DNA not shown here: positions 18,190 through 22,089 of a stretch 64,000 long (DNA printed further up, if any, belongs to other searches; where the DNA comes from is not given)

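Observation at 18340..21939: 1199-aa cytoplasmic protein with a lambda-phosphatase-type PPP core embedded between an acidic N-terminal region and at least four copies of an unrecognised PGD repeat module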

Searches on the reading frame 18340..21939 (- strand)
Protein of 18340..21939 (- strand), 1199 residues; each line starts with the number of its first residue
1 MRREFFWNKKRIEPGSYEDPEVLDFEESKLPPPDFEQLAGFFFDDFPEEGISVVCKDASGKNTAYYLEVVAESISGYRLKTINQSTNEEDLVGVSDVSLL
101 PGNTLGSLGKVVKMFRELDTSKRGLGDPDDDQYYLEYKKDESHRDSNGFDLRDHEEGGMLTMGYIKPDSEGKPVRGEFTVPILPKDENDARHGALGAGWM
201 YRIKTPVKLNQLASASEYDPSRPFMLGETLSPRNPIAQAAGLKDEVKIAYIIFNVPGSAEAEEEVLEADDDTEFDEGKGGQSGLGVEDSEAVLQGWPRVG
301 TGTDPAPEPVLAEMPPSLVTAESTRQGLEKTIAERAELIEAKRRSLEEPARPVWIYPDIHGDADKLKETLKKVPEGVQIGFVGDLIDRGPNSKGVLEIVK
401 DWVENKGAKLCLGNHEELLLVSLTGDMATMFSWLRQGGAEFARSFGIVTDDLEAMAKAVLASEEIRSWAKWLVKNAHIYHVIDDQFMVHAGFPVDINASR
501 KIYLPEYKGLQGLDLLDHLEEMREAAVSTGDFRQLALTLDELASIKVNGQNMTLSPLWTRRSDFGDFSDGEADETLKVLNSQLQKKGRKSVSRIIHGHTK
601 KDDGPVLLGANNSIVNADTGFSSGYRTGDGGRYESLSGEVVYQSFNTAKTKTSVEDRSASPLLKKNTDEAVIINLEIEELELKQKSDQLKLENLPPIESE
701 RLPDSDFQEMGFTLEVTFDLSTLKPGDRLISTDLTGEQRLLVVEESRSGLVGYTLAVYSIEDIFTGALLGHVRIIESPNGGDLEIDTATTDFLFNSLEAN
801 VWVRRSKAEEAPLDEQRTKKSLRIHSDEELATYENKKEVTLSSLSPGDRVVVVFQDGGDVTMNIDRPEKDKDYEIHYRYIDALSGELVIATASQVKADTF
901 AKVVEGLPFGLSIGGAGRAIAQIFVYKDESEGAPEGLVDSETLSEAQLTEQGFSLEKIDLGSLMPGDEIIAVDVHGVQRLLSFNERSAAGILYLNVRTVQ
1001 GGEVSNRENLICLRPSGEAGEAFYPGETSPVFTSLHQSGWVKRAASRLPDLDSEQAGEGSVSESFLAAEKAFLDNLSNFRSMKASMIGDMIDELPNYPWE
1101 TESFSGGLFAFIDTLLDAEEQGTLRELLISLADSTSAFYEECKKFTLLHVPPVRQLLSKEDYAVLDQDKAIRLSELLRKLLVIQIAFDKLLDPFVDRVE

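Call 3: search_protein_families(library=pfam, proteins=[window:18340-21939:-], max_evalue=0.01)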
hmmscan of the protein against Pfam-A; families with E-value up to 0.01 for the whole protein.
window:18340-21939:- (1199 aa): 2 families
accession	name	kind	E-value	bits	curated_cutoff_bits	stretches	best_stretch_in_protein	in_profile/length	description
PF00149.33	Metallophos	-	2.6e-08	35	21.5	1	352-431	2-72/191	Calcineurin-like phosphoesterase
PF06874.16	FBPase_2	-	6.2e-08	31.8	27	1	453-529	373-449/639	Firmicute fructose-1,6-bisphosphatase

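Call 4: search_protein_families(library=ncbifam, proteins=[window:18340-21939:-], max_evalue=0.01)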
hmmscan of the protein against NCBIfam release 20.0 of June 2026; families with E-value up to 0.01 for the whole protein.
window:18340-21939:- (1199 aa): 6 families
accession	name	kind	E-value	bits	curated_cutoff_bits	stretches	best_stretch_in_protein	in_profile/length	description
NF001204.0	PRK00166.1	equivalog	2.9e-12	46.4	176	1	353-495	3-126/276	symmetrical bis(5'-nucleosyl)-tetraphosphatase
TIGR04075.1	bacter_Pnkp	equivalog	8.9e-10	37.4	750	1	371-432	217-278/851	polynucleotide kinase-phosphatase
NF008516.0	PRK11439.1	equivalog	1.7e-09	38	326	1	350-494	16-147/218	protein-serine/threonine phosphatase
NF010148.0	PRK13625.1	equivalog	6.7e-08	32.3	340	1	367-491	28-141/245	bis(5'-nucleosyl)-tetraphosphatase PrpE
NF007425.0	PRK09968.1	equivalog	0.00014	21.6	332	1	351-441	15-102/218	protein-serine/threonine phosphatase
TIGR00668.1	apaH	equivalog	0.00057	19.4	222.85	1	356-422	6-73/279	bis(5'-nucleosyl)-tetraphosphatase (symmetrical) ApaH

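Call 5: search_solved_structures(query=window:18340-21939:-, max_evalue=1, show_alignments=2)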
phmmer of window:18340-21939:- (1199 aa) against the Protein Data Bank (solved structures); distinct sequences matched with E-value up to 1: 26.
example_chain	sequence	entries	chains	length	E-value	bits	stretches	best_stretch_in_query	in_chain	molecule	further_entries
4j6o_A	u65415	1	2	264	6.3e-05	24.2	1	373-427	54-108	Metallophosphoesterase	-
1g5b_A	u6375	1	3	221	0.0016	19.5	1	351-460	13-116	SERINE/THREONINE PROTEIN PHOSPHATASE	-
9olz_A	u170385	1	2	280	0.0075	17.3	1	354-424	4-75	Bis(5'-nucleosyl)-tetraphosphatase [symmetrical]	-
2dfj_A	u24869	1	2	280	0.0075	17.3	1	354-424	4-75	diadenosinetetraphosphatase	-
9ojd_A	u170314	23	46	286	0.0077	17.3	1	354-424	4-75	Bis(5'-nucleosyl)-tetraphosphatase [symmetrical] | Bis(5'-nucleosyl)-tetraphosphatase, symmetrical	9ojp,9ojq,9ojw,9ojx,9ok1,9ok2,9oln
2qjc_A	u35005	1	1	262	0.01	16.8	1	353-420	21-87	Diadenosine tetraphosphatase, putative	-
4iyp_C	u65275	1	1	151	0.012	16.6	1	326-423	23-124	Serine/threonine-protein phosphatase 2A catalytic subunit alpha isoform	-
2nyl_C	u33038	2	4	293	0.055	14.4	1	327-423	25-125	Serine/threonine-protein phosphatase 2A catalytic subunit alpha isoform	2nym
3p71_C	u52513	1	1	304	0.059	14.3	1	327-423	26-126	Serine/threonine-protein phosphatase 2A catalytic subunit alpha isoform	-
2ie4_C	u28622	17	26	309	0.061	14.3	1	327-423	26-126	Serine/threonine-protein phosphatase 2A catalytic subunit alpha isoform | PP2A-C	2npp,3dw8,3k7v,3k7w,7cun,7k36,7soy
3c5w_C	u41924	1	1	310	0.061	14.3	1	327-423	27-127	PP2A C subunit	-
4i5l_C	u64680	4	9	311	0.061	14.3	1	326-423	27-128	Serine/threonine-protein phosphatase 2A catalytic subunit alpha isoform, PP2A-alpha | Serine/threonine-protein phosphatase 2A catalytic subunit alpha isoform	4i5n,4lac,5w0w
2ie3_C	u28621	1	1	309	0.061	14.3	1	327-423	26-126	Serine/threonine-protein phosphatase 2A catalytic subunit alpha isoform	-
8so0_C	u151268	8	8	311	0.061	14.3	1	327-423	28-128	Serine/threonine-protein phosphatase 2A catalytic subunit alpha isoform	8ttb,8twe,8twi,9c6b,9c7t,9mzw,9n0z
6jai_A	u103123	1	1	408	0.062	14.3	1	164-204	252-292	ABC transporter, periplasmic substrate-binding protein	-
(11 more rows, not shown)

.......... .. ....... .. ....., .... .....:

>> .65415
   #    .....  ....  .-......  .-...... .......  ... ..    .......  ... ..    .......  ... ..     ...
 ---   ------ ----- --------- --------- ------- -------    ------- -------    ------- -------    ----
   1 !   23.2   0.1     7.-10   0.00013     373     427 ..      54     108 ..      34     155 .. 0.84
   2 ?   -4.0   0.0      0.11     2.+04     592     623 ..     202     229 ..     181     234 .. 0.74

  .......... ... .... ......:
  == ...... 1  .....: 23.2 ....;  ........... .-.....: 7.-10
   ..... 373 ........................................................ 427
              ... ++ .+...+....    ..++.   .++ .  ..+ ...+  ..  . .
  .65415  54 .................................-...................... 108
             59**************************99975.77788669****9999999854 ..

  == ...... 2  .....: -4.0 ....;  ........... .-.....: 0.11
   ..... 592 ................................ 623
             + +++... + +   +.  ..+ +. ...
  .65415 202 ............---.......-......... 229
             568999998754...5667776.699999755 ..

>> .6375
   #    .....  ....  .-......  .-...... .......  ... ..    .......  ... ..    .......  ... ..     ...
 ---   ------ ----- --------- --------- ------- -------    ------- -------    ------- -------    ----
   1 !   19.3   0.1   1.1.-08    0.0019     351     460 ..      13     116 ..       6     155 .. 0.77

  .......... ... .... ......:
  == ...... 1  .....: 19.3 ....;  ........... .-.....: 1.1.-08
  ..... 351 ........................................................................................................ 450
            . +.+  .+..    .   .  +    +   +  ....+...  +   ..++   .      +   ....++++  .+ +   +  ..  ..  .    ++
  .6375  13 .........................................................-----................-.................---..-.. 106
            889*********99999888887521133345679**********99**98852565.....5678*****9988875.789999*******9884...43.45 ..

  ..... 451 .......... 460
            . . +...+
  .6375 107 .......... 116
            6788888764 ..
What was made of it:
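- The best single-sequence PDB hit is the Pnkp phosphatase domain 4j6o (E 6e-5, call 5).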

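Call 6: find_homologous_proteins(query=window:18340-21939:-, max_evalue=0.001)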
Query window:18340-21939:- (1199 aa): 1 proteins with E <= 0.001 among 8000 candidates.
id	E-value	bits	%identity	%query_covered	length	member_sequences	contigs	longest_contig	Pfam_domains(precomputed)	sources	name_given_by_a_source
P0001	0.0e+0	2687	100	100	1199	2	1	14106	PF00149.34,PF06874.17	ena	-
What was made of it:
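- Tried and rejected: The word-indexed homologue search with the full protein found only the protein itself (call 6).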

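Call 9: find_encoding_contigs(protein=P0001, flank=10000)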
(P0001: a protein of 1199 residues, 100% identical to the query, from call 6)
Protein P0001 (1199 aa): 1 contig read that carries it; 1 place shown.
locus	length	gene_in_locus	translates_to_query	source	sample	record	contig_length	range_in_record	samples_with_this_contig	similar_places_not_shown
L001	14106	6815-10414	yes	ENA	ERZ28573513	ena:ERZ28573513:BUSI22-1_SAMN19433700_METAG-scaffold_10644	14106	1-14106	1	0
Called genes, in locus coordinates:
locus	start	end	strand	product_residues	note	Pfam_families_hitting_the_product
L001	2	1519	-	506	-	?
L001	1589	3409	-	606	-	PF00916:Sulfate_transp, PF01740:STAS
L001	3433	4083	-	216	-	-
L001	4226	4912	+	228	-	PF03483:B3_4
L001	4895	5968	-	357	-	PF13439:Glyco_transf_4 (weak), PF20706:GT4-conflict, PF00534:Glycos_transf_1, PF13692:Glyco_trans_1_4, PF13524:Glyco_trans_1_2 (weak)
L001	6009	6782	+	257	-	PF00459:Inositol_P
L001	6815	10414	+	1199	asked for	PF00149:Metallophos, PF06874:FBPase_2 (faint)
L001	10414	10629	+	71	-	-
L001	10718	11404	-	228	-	PF04542:Sigma70_r2, PF08281:Sigma70_r4_2, PF04545:Sigma70_r4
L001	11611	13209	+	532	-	PF01565:FAD_binding_4, PF02913:FAD-oxidase_C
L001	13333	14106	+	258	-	?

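Call 23: search_protein_representatives(protein=window:18340-21939:-)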
Query: 1199 residues. Proteins with E-value up to 0.001 (for the whole library): 2327; up to 1e-10: 47; up to 1e-30: 3. The best 150 are listed.
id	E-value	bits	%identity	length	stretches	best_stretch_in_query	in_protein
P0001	0.0e+00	2686.9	100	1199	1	1-1199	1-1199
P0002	2.1e-34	135.1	35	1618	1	291-648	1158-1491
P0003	3.9e-33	130.9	35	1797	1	299-701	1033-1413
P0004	1.4e-21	92.7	35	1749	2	324-495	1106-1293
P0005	7.9e-19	83.5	33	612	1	321-521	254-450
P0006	6.4e-16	73.9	36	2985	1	350-537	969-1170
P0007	4.8e-15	71.0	28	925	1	313-661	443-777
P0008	9.4e-15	70.0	42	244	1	348-447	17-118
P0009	1.1e-13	66.5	33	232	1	356-505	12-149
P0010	2.2e-13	65.4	39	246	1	354-460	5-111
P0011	2.4e-13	65.3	29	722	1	334-525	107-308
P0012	5.6e-13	64.1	29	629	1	362-601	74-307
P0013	8.4e-13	63.6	40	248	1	340-454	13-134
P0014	1.1e-12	63.2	34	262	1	349-498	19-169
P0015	1.1e-12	63.1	40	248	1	349-457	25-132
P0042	4.5e-11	57.8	28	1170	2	322-631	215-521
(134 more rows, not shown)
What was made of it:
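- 19864..19938 (-): C-flanking helix of the phosphatase unit, res 668-692 (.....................). The match to P0003 runs to res 701 (call 23).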

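Call 24: search_protein_families(library=pfam, proteins=[P0002, P0003, P0004, P0005, P0007], max_evalue=0.001)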
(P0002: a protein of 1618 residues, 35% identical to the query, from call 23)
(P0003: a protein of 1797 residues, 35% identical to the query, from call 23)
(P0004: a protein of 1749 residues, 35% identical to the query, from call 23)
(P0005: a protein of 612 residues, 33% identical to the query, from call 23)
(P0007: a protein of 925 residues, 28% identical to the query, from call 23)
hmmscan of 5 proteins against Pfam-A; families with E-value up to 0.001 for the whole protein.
P0002 (1618 aa): 2 families
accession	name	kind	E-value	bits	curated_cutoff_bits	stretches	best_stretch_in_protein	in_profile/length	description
PF06874.16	FBPase_2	-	1.1e-10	40.9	27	0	1241-1292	185-233/639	Firmicute fructose-1,6-bisphosphatase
PF00149.33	Metallophos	-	1.6e-10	42.2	21.5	1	1219-1348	5-155/191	Calcineurin-like phosphoesterase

P0003 (1797 aa): 2 families
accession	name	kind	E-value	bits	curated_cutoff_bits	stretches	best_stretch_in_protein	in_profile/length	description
PF06874.16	FBPase_2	-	1.4e-13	50.5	27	0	1107-1155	185-230/639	Firmicute fructose-1,6-bisphosphatase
PF00149.33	Metallophos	-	9.4e-13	49.5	21.5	1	1086-1209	5-143/191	Calcineurin-like phosphoesterase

P0004 (1749 aa): 3 families
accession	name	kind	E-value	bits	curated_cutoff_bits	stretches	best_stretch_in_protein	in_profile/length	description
PF00149.33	Metallophos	-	1.5e-12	48.8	21.5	1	1134-1365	2-188/191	Calcineurin-like phosphoesterase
PF06874.16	FBPase_2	-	2.6e-11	43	27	0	1341-1447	505-632/639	Firmicute fructose-1,6-bisphosphatase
PF12850.12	Metallophos_2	-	0.00045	20.7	27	0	1134-1199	2-60/154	Calcineurin-like phosphoesterase superfamily domain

P0005 (612 aa): 2 families
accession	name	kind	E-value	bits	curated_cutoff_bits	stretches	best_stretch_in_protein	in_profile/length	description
PF00149.33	Metallophos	-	3.6e-12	47.6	21.5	1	286-423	5-116/191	Calcineurin-like phosphoesterase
PF06874.16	FBPase_2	-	9.2e-11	41.1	27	0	393-455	381-446/639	Firmicute fructose-1,6-bisphosphatase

P0007 (925 aa): 3 families
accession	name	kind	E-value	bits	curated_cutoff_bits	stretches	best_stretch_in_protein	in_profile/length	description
PF06874.16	FBPase_2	-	5.4e-16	58.4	27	2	596-662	379-446/639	Firmicute fructose-1,6-bisphosphatase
PF00149.33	Metallophos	-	8.7e-11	43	21.5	1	485-715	2-189/191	Calcineurin-like phosphoesterase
PF12850.12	Metallophos_2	-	0.00084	19.8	27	0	485-557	2-60/154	Calcineurin-like phosphoesterase superfamily domain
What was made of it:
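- All five relatives tested (P0002-P0005, P0007) also hit FBPase_2, up to 58 bits (call 24). In the relatives the best-matching stretch falls on different parts of the FBPase_2 model (call 24).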

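Call 25: predict_structure(protein=window:18340-21939:-)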
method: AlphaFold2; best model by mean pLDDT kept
length: 1199 residues; sequences in the alignment: 1
mean_pLDDT: 35.4   pTM: 0.25
mean pLDDT of the five models: 35.4, 27.4, 26.3, 24.8, 22.7
residues with pLDDT >= 90: 0; 70-90: 2; 50-70: 69; < 50: 1128
segments of 3 or more residues with pLDDT < 50: 1-15, 18-62, 66-155, 157-314, 316-329, 331-333, 335-361, 378-391, 409-519, 525-576, 578-628, 630-1111, 1129-1165, 1181-1183, 1185-1199
pLDDT, mean of each block of 10 residues (from residue 1): 39 45 33 37 44 44 48 39 38 30 33 33 37 45 38 45 43 41 39 29 25 30 32 37 30 23 28 28 26 24 31 38 35 45 38 44 60 55 43 55 53 32 32 40 36 39 39 29 26 28 31 42 47 45 38 36 39 47 43 34 27 23 28 27 22 23 25 22 25 28 31 30 39 37 39 37 31 29 31 28 26 27 30 32 29 28 26 23 27 30 32 28 33 36 31 37 40 32 26 36 36 30 29 30 29 31 36 37 38 39 43 53 49 42 43 45 47 53 45 37
secondary structure, 60 per line:
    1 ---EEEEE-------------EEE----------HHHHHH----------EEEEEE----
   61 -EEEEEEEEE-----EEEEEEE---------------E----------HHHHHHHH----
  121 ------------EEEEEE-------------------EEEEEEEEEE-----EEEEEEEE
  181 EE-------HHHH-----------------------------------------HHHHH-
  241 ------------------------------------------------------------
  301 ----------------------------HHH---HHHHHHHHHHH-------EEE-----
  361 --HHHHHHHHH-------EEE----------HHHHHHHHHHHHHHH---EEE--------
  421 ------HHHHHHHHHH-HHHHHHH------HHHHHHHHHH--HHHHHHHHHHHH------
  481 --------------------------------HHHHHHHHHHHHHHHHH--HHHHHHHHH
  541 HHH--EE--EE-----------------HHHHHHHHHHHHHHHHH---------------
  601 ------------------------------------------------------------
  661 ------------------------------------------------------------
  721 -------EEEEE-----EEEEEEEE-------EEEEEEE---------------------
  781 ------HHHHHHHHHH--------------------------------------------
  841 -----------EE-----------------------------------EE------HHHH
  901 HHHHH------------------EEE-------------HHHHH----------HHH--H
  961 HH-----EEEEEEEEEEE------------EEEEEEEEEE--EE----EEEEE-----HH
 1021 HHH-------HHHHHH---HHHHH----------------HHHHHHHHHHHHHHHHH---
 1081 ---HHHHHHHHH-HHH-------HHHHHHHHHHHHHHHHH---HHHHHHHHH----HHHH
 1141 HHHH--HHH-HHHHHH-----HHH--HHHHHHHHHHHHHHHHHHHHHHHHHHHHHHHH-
elements in order (helices of 4 or more, strands of 3 or more residues): E4-8 E22-24 H35-40 E51-56 E62-70 E76-82 H109-116 E133-138 E158-167 E173-182 H190-193 H235-239 H335-345 E353-355 H363-371 E379-381 H392-406 E410-412 H427-436 H438-444 H451-460 H463-474 H513-529 H532-543 H569-585 E728-732 E738-745 E753-759 H787-796 H897-905 E924-926 H940-944 E968-978 E991-1000 E1009-1013 H1019-1023 H1031-1036 H1040-1044 H1061-1077 H1084-1092 H1104-1120 H1124-1132 H1137-1144 H1151-1156 H1167-1198
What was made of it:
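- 20968..21189 (-): Acidic, Pro/Gly/Glu-rich linker, res 251-324, probably disordered. No secondary structure and pLDDT 23-38 in the single-sequence model (call 25).
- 18343..18789 (-): C-terminal region, res 1051-1199: orphan, predicted helical at low confidence. Helices in the single-sequence model, pLDDT 37-53 (call 25).
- Checked: "Helical C-terminal ~160 aa" rests only on a low-confidence single-sequence model (pLDDT ~40-50, call 25).
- The folds of the flanks could not be predicted (pLDDT ~35, call 25), so their targeting role is inferred only by analogy.
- Tried and rejected: AlphaFold2 on the full-length single sequence gave pLDDT 35 and was unusable (call 25).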

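Call 27: find_encoding_contigs(protein=P0002, flank=6000, max_places=3)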
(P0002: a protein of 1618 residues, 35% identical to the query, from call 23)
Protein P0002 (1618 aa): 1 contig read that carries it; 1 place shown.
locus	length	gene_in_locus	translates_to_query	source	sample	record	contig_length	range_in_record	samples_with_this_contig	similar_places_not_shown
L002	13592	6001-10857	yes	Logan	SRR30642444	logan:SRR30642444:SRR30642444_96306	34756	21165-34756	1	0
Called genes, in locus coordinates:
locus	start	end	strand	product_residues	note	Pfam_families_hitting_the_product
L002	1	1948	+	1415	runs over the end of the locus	-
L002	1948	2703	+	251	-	-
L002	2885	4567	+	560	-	-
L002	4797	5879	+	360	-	PF00395:SLH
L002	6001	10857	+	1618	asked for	PF06874:FBPase_2 (faint), PF00149:Metallophos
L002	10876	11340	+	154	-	PF18908:DUF5663 (weak)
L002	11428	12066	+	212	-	PF12666:PrgI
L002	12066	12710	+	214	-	PF26593:TraC-like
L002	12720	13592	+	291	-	?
